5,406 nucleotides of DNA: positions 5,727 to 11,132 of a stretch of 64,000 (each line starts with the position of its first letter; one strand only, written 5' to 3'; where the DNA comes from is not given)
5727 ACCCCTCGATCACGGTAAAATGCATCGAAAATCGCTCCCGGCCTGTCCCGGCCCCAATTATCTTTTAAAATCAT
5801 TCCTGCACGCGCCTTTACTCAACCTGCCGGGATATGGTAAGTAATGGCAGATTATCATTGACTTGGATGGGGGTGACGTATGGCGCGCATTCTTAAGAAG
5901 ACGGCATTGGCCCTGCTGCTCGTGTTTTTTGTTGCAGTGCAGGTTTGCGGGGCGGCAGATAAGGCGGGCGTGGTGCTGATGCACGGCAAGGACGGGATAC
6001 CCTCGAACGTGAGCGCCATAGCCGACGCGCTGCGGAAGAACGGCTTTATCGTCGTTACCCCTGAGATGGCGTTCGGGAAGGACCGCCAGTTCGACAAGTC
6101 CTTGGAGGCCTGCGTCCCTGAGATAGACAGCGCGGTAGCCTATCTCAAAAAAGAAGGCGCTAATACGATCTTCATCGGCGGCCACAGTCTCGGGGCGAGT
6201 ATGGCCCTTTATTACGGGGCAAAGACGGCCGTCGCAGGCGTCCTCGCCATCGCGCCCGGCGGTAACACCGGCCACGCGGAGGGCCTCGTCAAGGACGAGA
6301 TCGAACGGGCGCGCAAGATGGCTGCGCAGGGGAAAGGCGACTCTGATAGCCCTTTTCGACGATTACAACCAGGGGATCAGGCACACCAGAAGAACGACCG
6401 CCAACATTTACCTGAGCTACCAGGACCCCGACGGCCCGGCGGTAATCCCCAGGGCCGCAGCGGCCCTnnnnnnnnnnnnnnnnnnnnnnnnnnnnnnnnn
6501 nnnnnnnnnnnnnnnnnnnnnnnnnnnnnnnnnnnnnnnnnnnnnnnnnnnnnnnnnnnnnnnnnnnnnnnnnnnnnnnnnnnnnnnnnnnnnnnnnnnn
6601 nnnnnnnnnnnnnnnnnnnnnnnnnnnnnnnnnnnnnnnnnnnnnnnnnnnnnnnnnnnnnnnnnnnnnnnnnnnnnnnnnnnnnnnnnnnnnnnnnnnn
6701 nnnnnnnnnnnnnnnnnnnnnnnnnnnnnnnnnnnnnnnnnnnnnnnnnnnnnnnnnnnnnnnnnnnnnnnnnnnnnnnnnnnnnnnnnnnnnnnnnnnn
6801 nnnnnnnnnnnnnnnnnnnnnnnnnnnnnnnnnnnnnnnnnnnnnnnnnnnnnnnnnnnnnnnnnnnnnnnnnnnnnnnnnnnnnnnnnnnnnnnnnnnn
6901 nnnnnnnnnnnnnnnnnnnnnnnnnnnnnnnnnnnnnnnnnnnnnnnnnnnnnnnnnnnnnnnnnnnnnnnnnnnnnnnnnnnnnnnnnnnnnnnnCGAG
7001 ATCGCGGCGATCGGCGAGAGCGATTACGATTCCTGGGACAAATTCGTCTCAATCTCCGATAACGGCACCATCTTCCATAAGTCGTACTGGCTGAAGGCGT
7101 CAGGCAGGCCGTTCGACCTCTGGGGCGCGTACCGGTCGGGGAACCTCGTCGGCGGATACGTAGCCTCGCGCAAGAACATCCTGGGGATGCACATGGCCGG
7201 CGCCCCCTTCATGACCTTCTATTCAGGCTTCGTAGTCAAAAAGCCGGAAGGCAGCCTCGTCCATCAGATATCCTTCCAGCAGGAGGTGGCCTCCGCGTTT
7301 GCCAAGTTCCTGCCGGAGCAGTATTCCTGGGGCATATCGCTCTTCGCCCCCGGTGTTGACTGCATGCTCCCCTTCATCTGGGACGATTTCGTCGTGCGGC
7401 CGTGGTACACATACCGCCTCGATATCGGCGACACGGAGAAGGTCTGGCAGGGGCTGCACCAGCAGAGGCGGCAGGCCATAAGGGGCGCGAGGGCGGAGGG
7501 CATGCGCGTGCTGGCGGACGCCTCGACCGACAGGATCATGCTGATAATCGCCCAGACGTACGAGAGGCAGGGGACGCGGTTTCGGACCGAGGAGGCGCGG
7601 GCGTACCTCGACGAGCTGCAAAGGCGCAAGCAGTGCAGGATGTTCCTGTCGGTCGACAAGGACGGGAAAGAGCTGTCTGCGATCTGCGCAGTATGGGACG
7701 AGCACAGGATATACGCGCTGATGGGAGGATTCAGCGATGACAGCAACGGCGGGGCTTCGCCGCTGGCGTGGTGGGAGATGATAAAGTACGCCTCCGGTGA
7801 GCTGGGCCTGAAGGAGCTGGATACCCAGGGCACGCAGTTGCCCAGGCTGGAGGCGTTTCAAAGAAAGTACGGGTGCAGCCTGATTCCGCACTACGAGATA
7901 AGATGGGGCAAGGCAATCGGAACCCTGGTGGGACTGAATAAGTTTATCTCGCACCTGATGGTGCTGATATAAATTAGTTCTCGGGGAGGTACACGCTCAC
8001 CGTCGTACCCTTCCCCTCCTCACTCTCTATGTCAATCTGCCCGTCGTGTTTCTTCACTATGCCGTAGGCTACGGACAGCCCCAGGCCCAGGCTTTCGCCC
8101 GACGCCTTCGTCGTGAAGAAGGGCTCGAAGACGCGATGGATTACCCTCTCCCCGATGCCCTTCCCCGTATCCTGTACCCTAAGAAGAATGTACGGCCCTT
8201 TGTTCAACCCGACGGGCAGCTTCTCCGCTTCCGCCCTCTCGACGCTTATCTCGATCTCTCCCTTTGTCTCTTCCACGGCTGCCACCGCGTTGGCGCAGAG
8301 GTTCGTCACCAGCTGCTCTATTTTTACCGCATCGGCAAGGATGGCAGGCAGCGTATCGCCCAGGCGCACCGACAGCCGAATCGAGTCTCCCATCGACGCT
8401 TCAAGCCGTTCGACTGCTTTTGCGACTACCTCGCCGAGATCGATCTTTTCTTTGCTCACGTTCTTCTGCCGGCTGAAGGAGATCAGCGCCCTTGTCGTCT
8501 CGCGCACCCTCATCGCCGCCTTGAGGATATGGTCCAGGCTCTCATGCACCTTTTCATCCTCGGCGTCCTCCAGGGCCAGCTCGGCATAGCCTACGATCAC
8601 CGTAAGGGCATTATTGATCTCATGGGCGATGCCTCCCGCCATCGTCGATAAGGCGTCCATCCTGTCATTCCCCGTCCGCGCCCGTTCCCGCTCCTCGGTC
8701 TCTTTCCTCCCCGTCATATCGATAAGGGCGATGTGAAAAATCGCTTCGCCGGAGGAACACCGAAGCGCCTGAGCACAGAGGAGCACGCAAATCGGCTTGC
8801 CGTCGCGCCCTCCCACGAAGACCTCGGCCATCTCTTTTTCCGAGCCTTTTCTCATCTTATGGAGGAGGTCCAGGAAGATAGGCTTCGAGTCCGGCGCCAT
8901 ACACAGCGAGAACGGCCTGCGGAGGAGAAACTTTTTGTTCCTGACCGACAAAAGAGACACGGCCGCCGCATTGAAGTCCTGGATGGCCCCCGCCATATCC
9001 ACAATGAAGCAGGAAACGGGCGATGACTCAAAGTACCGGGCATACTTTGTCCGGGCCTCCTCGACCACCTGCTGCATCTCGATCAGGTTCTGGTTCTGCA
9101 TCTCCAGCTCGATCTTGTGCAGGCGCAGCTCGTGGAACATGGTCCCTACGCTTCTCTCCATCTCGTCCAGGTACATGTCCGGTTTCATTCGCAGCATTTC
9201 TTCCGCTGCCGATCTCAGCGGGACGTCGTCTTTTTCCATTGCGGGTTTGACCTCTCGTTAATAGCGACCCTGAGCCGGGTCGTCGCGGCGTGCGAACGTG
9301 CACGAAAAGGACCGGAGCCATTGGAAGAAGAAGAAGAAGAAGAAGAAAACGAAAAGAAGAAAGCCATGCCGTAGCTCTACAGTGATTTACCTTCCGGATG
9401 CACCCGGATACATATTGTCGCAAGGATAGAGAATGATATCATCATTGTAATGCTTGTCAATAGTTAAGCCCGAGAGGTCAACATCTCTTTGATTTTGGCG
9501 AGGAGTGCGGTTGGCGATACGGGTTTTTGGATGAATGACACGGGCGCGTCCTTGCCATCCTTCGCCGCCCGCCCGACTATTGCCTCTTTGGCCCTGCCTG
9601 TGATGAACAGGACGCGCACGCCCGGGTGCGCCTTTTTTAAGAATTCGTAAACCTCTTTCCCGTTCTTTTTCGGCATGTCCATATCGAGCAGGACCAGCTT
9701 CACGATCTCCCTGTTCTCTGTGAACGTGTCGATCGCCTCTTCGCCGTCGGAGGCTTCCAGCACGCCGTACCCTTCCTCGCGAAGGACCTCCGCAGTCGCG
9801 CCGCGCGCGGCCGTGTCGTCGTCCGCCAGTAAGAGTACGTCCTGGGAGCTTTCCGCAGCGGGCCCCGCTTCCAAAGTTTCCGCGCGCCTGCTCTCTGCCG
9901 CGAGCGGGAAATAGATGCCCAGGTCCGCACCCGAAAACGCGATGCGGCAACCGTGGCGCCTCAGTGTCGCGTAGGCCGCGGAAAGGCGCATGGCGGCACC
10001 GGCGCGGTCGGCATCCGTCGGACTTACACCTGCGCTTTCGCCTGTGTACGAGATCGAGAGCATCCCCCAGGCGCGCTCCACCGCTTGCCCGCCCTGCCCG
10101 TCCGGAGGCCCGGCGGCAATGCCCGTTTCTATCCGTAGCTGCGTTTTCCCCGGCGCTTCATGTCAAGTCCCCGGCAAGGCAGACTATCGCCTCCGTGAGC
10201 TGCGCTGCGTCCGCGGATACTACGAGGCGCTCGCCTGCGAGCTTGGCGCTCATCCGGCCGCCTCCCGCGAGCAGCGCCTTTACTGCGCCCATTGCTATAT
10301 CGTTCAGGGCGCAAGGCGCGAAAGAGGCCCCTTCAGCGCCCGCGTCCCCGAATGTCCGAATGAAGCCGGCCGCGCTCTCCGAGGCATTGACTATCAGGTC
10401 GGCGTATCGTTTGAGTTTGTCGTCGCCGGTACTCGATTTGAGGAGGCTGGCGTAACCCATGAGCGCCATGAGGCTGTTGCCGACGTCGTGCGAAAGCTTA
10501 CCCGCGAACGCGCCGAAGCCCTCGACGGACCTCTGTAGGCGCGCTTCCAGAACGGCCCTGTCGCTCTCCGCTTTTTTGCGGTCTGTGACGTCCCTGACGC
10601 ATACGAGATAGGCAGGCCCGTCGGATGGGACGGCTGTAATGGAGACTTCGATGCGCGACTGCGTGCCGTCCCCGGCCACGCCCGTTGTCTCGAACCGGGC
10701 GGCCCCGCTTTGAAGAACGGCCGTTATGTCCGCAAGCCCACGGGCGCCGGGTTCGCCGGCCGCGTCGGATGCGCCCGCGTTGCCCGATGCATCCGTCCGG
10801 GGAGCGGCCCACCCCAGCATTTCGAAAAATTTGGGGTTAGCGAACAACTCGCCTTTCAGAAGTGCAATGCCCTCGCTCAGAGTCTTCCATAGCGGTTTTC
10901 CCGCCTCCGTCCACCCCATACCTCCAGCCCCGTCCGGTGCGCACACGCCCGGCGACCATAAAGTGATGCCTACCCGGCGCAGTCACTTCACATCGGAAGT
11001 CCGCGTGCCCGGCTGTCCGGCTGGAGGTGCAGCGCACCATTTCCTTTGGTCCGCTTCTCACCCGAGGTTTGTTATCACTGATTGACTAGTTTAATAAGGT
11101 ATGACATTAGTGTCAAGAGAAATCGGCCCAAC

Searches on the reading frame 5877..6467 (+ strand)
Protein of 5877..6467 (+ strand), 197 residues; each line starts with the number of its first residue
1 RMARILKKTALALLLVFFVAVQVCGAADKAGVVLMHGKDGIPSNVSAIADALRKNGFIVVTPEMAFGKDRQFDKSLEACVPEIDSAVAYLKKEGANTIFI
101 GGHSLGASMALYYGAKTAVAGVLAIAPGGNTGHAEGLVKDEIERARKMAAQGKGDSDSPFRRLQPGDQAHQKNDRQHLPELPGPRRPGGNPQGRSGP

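Call 79: search_protein_families(library=pfam, proteins=[window:5877-6467:+], max_evalue=0.001)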
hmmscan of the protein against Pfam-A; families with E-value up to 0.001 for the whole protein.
window:5877-6467:+ (197 aa): 5 families
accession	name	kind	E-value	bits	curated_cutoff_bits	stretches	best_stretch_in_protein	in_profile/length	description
PF12146.15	Hydrolase_4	-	1.8e-06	27.9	27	1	28-129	3-111/239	Serine aminopeptidase, S33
PF12697.13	Abhydrolase_6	-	9.9e-06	26.8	26.3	1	32-146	1-109/217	Alpha/beta hydrolase family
PF08538.16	DUF1749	-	7.4e-05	22.4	24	1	37-117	42-126/299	Protein of unknown function (DUF1749)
PF01738.24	DLH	-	0.0002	21.5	21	0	28-125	12-127/217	Dienelactone hydrolase family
PF20408.4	Abhydrolase_11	-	0.00034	20.8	27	1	30-126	3-106/193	Alpha/beta hydrolase domain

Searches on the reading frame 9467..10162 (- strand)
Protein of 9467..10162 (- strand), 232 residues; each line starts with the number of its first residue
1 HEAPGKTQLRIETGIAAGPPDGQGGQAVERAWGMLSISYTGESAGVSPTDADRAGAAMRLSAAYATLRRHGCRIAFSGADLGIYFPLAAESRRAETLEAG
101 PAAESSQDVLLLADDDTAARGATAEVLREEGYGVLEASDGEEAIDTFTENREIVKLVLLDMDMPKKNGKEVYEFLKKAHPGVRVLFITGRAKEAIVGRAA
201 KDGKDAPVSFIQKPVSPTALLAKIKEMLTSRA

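Call 79: search_protein_families(library=pfam, proteins=[window:9467-10162:-], max_evalue=0.001)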
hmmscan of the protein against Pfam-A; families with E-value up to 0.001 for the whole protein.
window:9467-10162:- (232 aa): 1 family
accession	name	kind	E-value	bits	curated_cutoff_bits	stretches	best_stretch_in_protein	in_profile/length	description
PF00072.30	Response_reg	-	4.7e-20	72.3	30.2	1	111-225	2-111/111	Response regulator receiver domain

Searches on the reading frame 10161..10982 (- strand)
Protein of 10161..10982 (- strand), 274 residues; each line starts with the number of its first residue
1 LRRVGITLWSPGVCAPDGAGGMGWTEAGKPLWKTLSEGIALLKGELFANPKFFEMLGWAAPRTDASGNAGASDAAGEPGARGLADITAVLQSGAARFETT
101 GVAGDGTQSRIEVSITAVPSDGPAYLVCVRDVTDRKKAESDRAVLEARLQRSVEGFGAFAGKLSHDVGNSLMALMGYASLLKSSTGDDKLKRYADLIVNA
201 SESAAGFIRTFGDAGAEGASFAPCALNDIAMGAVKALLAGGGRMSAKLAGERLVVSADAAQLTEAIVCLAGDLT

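Call 79: search_protein_families(library=pfam, proteins=[window:10161-10982:-], max_evalue=0.001)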
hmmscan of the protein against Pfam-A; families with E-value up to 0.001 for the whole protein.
window:10161-10982:- (274 aa): 1 family
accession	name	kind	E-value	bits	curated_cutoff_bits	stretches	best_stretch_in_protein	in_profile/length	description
PF00512.31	HisKA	-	1.4e-05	25.4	26.9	1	158-206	4-52/66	His Kinase A (phospho-acceptor) domain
